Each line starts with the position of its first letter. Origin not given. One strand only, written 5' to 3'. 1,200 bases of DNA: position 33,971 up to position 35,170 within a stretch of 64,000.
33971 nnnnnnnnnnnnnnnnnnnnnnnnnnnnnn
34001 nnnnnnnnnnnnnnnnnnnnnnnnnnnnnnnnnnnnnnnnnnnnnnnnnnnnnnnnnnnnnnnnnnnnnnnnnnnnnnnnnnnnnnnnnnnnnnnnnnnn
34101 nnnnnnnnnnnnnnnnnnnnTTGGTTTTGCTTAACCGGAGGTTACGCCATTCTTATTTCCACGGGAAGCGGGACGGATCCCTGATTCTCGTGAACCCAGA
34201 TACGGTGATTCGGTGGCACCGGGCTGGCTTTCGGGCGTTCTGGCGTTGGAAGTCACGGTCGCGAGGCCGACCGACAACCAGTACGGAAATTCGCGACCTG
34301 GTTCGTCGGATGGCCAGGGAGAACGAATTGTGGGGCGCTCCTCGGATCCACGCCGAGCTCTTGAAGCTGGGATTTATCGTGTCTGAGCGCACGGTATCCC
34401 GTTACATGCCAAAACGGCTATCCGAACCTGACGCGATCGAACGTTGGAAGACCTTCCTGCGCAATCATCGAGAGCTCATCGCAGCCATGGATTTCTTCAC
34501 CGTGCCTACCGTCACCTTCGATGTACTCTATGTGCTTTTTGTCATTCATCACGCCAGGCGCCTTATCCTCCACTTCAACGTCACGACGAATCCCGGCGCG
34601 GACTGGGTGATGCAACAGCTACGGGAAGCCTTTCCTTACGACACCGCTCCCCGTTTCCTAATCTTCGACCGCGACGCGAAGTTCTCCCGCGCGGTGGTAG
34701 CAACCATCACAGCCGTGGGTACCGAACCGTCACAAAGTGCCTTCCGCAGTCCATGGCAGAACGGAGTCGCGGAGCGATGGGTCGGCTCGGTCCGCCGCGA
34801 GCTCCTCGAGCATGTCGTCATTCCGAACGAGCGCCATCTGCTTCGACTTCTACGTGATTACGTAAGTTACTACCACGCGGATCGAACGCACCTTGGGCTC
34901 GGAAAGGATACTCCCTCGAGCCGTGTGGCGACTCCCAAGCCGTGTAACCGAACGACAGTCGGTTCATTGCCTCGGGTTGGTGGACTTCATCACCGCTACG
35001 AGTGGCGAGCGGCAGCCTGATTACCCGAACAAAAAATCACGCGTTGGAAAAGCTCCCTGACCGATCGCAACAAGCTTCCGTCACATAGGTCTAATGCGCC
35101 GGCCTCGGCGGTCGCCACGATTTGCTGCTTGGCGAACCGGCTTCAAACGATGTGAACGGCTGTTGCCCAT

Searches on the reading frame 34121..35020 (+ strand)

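Call 23: search_protein_families(library=pfam, proteins=[window:34121-35020:+], max_evalue=0.001)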
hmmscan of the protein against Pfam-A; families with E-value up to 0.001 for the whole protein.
window:34121-35020:+ (299 aa): 3 families
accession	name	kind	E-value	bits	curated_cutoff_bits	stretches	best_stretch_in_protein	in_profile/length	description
PF13683.12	rve_3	-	6.6e-10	39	26.5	1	200-265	2-67/67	Integrase core domain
PF13276.12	HTH_21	-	5.2e-08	33.4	28.1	1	57-97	6-48/60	HTH-like domain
PF13565.12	HTH_32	-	3e-07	31.3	33.7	1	31-96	8-73/73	Homeodomain-like domain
